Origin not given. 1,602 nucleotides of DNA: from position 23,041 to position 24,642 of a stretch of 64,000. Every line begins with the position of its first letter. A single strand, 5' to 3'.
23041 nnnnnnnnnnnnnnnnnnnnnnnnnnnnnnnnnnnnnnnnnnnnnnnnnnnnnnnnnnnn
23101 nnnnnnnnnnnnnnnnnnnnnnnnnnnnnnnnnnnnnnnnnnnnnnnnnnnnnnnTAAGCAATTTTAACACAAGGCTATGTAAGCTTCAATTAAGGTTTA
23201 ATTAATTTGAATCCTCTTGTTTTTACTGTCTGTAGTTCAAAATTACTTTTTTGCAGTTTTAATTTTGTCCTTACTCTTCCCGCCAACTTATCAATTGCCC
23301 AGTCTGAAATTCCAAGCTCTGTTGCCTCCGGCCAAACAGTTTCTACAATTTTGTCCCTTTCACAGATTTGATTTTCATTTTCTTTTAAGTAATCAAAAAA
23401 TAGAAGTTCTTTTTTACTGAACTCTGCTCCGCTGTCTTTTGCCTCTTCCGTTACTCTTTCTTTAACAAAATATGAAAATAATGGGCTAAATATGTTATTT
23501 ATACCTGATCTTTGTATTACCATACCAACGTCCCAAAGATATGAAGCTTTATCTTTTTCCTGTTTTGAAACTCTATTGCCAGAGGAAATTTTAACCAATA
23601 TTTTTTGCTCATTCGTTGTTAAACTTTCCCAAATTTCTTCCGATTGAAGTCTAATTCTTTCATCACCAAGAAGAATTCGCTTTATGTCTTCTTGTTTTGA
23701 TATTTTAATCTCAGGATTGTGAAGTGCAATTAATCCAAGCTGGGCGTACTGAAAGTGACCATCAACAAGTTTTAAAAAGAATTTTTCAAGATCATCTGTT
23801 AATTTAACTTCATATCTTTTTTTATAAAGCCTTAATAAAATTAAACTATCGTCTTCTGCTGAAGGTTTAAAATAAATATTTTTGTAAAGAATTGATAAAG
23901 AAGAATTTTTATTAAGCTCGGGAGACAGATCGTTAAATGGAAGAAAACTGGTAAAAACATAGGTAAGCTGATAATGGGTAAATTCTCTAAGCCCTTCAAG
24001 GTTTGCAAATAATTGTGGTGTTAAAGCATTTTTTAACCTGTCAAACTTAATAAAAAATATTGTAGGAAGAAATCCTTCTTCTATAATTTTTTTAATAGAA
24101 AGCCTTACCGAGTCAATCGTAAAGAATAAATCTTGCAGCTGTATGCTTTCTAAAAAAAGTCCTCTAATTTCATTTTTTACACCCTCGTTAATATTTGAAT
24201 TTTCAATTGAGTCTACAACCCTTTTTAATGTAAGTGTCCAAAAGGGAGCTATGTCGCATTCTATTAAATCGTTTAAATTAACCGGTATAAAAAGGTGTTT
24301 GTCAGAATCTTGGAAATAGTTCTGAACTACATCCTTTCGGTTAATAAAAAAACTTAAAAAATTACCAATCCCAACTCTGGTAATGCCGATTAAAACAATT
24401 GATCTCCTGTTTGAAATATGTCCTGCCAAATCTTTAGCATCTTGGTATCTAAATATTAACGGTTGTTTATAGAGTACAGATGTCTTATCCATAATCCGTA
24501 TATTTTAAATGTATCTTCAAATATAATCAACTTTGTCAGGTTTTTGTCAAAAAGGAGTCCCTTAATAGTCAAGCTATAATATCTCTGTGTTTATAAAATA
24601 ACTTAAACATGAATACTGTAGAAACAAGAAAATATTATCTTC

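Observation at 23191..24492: Two paralogous regulators combining a degenerate AAA-like NTPase domain with a C-terminal OmpR/PhoB winged helix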

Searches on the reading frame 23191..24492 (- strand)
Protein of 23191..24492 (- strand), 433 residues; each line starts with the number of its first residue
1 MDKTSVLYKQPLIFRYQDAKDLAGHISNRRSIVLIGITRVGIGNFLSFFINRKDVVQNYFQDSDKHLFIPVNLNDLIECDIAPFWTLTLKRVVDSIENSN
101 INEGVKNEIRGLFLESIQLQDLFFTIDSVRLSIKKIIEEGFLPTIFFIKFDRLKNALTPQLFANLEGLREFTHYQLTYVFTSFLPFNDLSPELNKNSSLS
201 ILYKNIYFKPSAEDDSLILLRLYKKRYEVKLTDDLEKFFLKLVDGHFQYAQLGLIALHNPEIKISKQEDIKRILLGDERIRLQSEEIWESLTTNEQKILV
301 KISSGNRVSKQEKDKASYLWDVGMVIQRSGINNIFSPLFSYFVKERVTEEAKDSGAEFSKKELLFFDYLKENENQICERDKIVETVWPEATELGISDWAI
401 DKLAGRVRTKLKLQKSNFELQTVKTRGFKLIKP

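Call 3: search_protein_families(library=pfam, proteins=[window:23191-24492:-], max_evalue=1)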
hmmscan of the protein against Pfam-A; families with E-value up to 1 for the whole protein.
window:23191-24492:- (433 aa): 1 family
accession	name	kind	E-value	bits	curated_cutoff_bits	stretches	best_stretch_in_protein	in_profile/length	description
PF00486.34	Trans_reg_C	-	6.8e-08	32.9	26.2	1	357-430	5-77/77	Transcriptional regulatory protein, C terminal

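Call 5: search_protein_families(library=ncbifam, proteins=[window:23191-24492:-], max_evalue=1)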
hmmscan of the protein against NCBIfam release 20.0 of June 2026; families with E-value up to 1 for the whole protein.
window:23191-24492:- (433 aa): 7 families
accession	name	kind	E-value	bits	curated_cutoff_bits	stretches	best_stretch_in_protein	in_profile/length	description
NF053854.1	RespRegPhoBBctds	equivalog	4e-05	23.1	270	1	353-417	151-213/225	two-component system response regulator PhoB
TIGR02154.1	PhoB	equivalog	4.3e-05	22.9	296.2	1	345-430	144-225/226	phosphate regulon transcriptional regulator PhoB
NF041734.1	resp_reg_RppA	equivalog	0.00023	20.6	250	1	350-430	149-227/229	two-component system response regulator RppA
NF008078.0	PRK10816.1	equivalog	0.0011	18.6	336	1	365-429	157-219/223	two-component system response regulator PhoP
NF051850.1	RespRegRprY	equivalog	0.014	14.8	370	1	350-433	149-229/234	response regulator transcription factor RprY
NF040534.1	resp_reg_YycF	equivalog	0.067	12.4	340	1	352-416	150-212/231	response regulator YycF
NF047809.1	LIC12806_lipo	equivalog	0.15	12.7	100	0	207-244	49-86/94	LIC12806 family lipoprotein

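Call 13: find_homologous_proteins(query=window:23191-24492:-)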
Query window:23191-24492:- (433 aa): 730 proteins with E <= 0.001 among 5692 candidates; the best 120 are listed.
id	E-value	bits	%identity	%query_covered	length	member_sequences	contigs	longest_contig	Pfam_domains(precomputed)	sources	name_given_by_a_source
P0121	5.1e-267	903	94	100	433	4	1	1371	PF00486.35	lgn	-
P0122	8.2e-208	708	74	99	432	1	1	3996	PF00486.35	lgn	-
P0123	1.1e-197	675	69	99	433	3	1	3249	PF00486.35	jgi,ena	-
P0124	1.7e-190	651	68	99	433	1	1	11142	PF00486.35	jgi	jgi:hypothetical protein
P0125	1.1e-186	639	67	99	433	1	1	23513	PF00486.35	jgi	jgi:hypothetical protein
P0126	4.0e-184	630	65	100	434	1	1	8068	PF00486.35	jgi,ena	-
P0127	9.0e-181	619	64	100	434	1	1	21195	PF00486.35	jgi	jgi:hypothetical protein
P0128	6.6e-180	617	63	100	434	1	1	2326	PF00486.35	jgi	jgi:hypothetical protein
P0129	8.4e-179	613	63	100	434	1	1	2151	PF00486.35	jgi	jgi:DNA-binding winged helix-turn-helix (wHTH) protein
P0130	1.1e-178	612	64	100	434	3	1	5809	PF00486.35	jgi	jgi:hypothetical protein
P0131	1.7e-178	612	64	100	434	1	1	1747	PF00486.35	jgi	jgi:hypothetical protein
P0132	2.3e-178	611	63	100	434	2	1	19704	PF00486.35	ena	-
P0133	6.9e-178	610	63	100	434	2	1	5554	PF00486.35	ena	-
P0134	2.5e-177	608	62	100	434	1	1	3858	PF00486.35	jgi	jgi:hypothetical protein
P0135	3.8e-177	607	62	100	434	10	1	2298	PF00486.35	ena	-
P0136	5.5e-177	607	63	100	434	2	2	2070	PF00486.35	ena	-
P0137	1.2e-176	606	63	100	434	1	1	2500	PF00486.35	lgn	-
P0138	5.1e-176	604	63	100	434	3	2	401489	PF00486.35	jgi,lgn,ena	jgi:hypothetical protein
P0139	1.3e-175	602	62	100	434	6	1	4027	PF00486.35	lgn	-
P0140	2.7e-175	601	62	100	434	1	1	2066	PF00486.35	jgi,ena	-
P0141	4.5e-175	601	62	100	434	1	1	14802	PF00486.35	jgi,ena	-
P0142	5.6e-175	600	61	100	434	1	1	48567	PF00486.35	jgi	jgi:hypothetical protein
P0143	1.7e-174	599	61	100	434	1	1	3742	PF00486.35,PF14516.13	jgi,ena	-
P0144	3.5e-168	578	66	93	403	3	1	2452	PF00486.35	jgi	jgi:hypothetical protein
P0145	7.5e-164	564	59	99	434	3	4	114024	PF00486.35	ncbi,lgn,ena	-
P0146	6.9e-163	560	59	100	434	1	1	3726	PF00486.35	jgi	-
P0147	6.3e-161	554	60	99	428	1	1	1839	PF00486.35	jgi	jgi:DNA-binding winged helix-turn-helix (wHTH) protein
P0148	1.4e-160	553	58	100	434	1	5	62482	PF00486.35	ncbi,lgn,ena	-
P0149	6.7e-160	551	58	98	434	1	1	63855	PF00486.35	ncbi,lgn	-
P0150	1.3e-158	546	58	98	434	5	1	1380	PF00486.35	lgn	-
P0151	2.7e-157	542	57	100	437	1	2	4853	PF00486.35,PF14516.13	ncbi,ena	-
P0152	5.8e-156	538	57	99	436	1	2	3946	PF00486.35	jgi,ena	-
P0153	9.6e-156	537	56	100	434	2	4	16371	PF00486.35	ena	-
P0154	1.9e-153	529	56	99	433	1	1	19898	PF00486.35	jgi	-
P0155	1.1e-152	527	55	100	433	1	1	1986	PF00486.35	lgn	-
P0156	9.1e-148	511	54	100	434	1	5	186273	PF00486.35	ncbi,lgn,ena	-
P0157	1.3e-146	507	56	97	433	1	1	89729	PF00486.35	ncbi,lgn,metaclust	metaclust:status=active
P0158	7.5e-146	504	54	97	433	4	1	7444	PF00486.35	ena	-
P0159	9.2e-146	504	55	97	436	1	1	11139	PF00486.35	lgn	-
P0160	1.1e-145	504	55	99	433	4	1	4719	PF00486.35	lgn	-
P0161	3.0e-145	502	53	97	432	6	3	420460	PF00486.35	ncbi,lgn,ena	-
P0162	1.1e-144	501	54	99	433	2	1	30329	PF00486.35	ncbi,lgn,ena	ncbi:MAG: helix-turn-helix domain-containing protein [Patescibacteria group bacterium]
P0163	1.0e-143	497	52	99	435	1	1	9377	PF00486.35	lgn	-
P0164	2.1e-143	496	52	100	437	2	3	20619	PF00486.35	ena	-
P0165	3.2e-143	496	53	100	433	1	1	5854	PF00486.35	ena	-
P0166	3.8e-143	495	53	97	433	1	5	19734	PF00486.35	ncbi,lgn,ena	-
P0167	4.3e-143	495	51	100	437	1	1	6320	PF00486.35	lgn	-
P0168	6.6e-143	495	53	97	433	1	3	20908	PF00486.35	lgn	-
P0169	6.0e-142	492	51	100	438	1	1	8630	PF00486.35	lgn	-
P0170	8.6e-142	491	53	97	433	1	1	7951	PF00486.35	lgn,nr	nr:helix-turn-helix domain-containing protein [Candidatus Levybacteria bacterium]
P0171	1.2e-141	491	55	97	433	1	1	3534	PF00486.35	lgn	-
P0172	1.4e-141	490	53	97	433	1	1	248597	PF00486.35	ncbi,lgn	-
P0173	1.8e-141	490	52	100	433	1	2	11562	PF00486.35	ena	-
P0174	1.9e-141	490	54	97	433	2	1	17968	PF00486.35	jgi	-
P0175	8.8e-141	488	53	100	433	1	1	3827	PF00486.35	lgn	-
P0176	9.5e-141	488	53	99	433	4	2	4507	PF00486.35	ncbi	-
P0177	1.6e-140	487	54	97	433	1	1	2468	PF00486.35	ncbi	-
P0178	3.9e-140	486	54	97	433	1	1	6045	PF00486.35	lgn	-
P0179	4.1e-140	485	52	97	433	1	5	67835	PF00486.35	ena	-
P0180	4.2e-140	485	52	97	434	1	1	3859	PF00486.35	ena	-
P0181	5.7e-140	485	51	100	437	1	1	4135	PF00486.35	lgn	-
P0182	6.7e-140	485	52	97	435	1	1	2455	PF00486.35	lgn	-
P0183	7.6e-140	485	53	97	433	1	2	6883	PF00486.35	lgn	-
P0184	1.1e-139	484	52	97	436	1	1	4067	PF00486.35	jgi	-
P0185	1.1e-139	484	53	97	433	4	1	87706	PF00486.35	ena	-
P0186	1.5e-139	484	53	97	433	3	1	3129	PF00486.35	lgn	-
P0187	2.0e-139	483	52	97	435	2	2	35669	PF00486.35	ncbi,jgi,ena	-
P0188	2.4e-139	483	53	97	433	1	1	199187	PF00486.35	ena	-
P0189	3.0e-139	483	51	97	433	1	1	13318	PF00486.35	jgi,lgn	jgi:hypothetical protein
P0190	3.1e-139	483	52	97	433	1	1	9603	PF00486.35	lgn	-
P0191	3.5e-139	482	53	97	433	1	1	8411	PF00486.35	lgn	-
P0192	4.3e-139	482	53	97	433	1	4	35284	PF00486.35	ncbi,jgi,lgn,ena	-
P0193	5.4e-139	482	53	97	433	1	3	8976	PF00486.35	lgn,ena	-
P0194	5.7e-139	482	51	100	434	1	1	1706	PF00486.35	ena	-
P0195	7.4e-139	481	51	100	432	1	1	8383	PF00486.35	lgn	-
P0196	1.4e-138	480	51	100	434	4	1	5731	PF00486.35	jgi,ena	-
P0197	5.0e-138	479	53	97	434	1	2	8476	PF00486.35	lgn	-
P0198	6.2e-138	478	52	97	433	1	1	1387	PF00486.35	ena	-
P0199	6.5e-138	478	51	97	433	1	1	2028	PF00486.35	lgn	-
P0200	1.2e-137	477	51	100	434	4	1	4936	PF00486.35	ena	-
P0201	1.4e-137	477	51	97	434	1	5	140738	PF00486.35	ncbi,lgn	-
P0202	5.4e-137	475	50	100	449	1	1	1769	PF00486.35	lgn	-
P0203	8.4e-137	475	52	97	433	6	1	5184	PF00486.35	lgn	-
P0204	1.1e-136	474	50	100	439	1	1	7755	PF00486.35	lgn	-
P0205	1.1e-136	474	49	100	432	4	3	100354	PF00486.35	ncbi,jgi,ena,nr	ncbi:MAG: hypothetical protein ACD_50C00391G0008 [uncultured bacterium]|nr:MAG: hypothetical protein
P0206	1.2e-136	474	50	100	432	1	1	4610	PF00486.35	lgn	-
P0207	1.3e-136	474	50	97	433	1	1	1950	PF00486.35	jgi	jgi:Transcriptional regulatory protein, C terminal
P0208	1.3e-136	474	50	100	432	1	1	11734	PF00486.35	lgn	-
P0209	1.4e-136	474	51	97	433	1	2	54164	PF00486.35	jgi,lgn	jgi:hypothetical protein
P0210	1.6e-136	474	52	100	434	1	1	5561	PF00486.35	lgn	-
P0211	1.6e-136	474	51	97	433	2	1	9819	PF00486.35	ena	-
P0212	1.7e-136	474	51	97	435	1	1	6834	PF00486.35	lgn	-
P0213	1.9e-136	473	50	100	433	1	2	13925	PF00486.35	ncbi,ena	ncbi:MAG: helix-turn-helix domain-containing protein [Patescibacteria group bacterium]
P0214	2.4e-136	473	51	97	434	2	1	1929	PF00486.35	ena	-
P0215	5.6e-136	472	50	97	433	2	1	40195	PF00486.35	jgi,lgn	jgi:hypothetical protein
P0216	6.0e-136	472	51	97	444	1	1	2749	PF00486.35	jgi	jgi:DNA-binding winged helix-turn-helix (wHTH) protein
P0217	8.2e-136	471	49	100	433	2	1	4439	PF00486.35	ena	-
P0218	1.0e-135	471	51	97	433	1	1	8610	PF00486.35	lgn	-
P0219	2.4e-135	470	50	100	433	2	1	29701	PF00486.35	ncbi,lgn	-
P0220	3.8e-135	469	50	100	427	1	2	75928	PF00486.35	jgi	jgi:hypothetical protein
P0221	6.0e-135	468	48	100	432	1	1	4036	PF00486.35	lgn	-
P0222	6.1e-135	468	50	97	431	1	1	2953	PF00486.35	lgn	-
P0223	8.8e-135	468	50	100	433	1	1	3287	PF00486.35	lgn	-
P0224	1.4e-134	467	51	97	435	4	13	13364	PF00486.35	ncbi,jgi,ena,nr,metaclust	ncbi:MAG: hypothetical protein A3D74_00635 [Candidatus Levybacteria bacterium RIFCSPHIGHO2_02_FULL_3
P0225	1.8e-134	467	49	100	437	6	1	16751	PF00486.35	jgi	-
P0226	2.2e-134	467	51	100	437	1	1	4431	PF00486.35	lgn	-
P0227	2.7e-134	466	50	97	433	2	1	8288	PF00486.35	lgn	-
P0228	2.8e-134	466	49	97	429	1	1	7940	PF00486.35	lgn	-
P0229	2.9e-134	466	48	100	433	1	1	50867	PF00486.35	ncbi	-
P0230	2.9e-134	466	50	97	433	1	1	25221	PF00486.35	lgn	-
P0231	3.1e-134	466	49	97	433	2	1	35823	PF00486.35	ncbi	-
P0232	7.8e-134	465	47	100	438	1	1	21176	PF00486.35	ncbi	-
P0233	7.8e-134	465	50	97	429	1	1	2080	PF00486.35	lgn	-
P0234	9.2e-134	465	49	100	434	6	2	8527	PF00486.35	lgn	-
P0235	1.0e-133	464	49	97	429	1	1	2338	PF00486.35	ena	-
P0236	1.1e-133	464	51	97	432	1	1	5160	PF00486.35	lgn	-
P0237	1.2e-133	464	50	97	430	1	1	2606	PF00486.35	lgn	-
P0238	1.3e-133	464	50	97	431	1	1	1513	PF00486.35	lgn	-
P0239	1.4e-133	464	48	100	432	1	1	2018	PF00486.35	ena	-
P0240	1.9e-133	464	50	97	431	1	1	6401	PF00486.35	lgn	-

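Call 27: find_related_loci(query=A2, collection=genome_contigs, flank=4000)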
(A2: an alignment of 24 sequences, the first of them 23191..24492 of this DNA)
Query A2 (433 aa) in genome_contigs; peptide patterns used: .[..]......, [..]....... (x = any residue, [..] = any of these).
228 stretches matched a pattern; 168 encode a relative of the query (tblastn E <= 1e-3); the best 80 are kept; 80 distinct loci.
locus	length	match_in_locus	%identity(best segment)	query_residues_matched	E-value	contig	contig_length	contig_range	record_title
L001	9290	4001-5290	65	1-430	0e+0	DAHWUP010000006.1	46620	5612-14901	MAG TPA_asm: Candidatus Levyibacteriota bacterium isolate clean1537 NODE_6_length_46620_cov_9.576306, whole genome shotg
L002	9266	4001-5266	64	11-432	0e+0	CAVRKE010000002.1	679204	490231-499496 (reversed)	MAG: Candidatus Levybacteria bacterium isolate MFD01476.bin.1.95 genome assembly, contig: contig_6007, whole genome shot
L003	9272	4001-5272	58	9-432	5e-167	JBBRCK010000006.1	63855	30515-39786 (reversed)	MAG: Candidatus Levyibacteriota bacterium isolate Co_metawrap_2398 Cmw_2398_k141_20068802_length_63855_cov_23.2387, whol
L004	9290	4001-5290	54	1-430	1e-151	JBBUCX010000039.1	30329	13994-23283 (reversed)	MAG: Patescibacteria group bacterium isolate H51-bin115_1 H51_bin115_1_000000000039, whole genome shotgun sequence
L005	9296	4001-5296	58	1-432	1e-151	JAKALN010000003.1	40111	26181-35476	MAG: bacterium isolate WY5.bin128 NODE_1390_length_40111_cov_9.537690, whole genome shotgun sequence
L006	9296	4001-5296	54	1-432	1e-150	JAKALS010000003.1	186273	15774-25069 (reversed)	MAG: bacterium isolate WY5.bin132 NODE_93_length_186273_cov_6.590870, whole genome shotgun sequence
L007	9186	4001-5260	53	11-430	9e-149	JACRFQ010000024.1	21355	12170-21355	MAG: Candidatus Levyibacteriota bacterium isolate NC_groundwater_1729_Pr3_B-0.1um_34_132 SR-2_scaffold_141_1285234, whol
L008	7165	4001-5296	50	1-432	3e-143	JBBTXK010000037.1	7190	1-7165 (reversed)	MAG: Patescibacteria group bacterium isolate H51-bin196_1 H51_bin196_1_000000000037, whole genome shotgun sequence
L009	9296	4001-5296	48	1-432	2e-142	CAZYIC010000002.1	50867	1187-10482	MAG TPA_asm: uncultured Gammaproteobacteria bacterium isolate binchicken_co38_456 genome assembly, contig: NODE_1494_len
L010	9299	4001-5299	48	1-433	2e-140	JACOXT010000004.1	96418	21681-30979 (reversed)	MAG: Candidatus Levyibacteriota bacterium isolate NC_groundwater_160_Ag_S-0.1um_36_20 S4_GD2017_2_S1_scaffold_232, whole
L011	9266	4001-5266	49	11-432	2e-140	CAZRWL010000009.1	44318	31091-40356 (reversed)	MAG TPA_asm: uncultured Gammaproteobacteria bacterium isolate SRP269290_co1_1073 genome assembly, contig: NODE_861_lengt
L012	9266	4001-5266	53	11-432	5e-140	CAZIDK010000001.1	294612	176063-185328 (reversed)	MAG TPA_asm: uncultured Gammaproteobacteria bacterium isolate SRP302447_co4_23 genome assembly, contig: NODE_116_length_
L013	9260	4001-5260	53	11-431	1e-139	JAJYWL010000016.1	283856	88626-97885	MAG: bacterium isolate FK3.bin113 NODE_31_length_283856_cov_3.502479, whole genome shotgun sequence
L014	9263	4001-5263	48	11-431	1e-138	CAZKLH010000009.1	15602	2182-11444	MAG TPA_asm: uncultured Gammaproteobacteria bacterium isolate SRP200132_co1_753 genome assembly, contig: NODE_6596_lengt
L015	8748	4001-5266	49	11-432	2e-138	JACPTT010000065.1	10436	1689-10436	MAG: Candidatus Levyibacteriota bacterium isolate NC_groundwater_739_Ag_S-0.65um_41_9 S37_SO-6_scaffold_499809, whole ge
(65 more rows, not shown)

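Call 65: predict_structure(alignment_id=A2)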
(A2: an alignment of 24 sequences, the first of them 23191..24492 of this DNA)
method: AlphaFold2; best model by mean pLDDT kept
length: 433 residues; sequences in the alignment: 24
mean_pLDDT: 77.6   pTM: 0.63
mean pLDDT of the five models: 77.6, 69.9, 69.1, 67.5, 65.4
residues with pLDDT >= 90: 88; 70-90: 235; 50-70: 83; < 50: 27
segments of 3 or more residues with pLDDT < 50: 1-3, 35-40, 194-205
pLDDT, mean of each block of 10 residues (from residue 1): 47 67 69 49 65 67 80 75 90 90 95 91 93 94 85 74 83 83 60 49 55 80 80 90 83 80 84 84 74 85 88 82 79 89 77 62 89 88 77 60 80 82 80 78
secondary structure, 60 per line:
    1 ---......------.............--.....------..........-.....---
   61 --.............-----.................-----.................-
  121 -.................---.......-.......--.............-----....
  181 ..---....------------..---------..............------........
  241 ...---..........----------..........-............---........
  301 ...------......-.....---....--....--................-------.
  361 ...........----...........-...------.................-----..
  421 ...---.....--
elements in order: H4-9 H16-28 E31-35 H42-51 H53-57 E66-72 H81-97 H103-119 H122-138 E142-148 H150-156 H159-171 E177-182 H186-189 H213-226 H233-243 H247-256 H267-276 H278-289 H293-303 H310-315 H317-321 E325-328 E331-334 H337-352 H360-371 E376-378 H379-386 H397-413 E419-423 E427-431
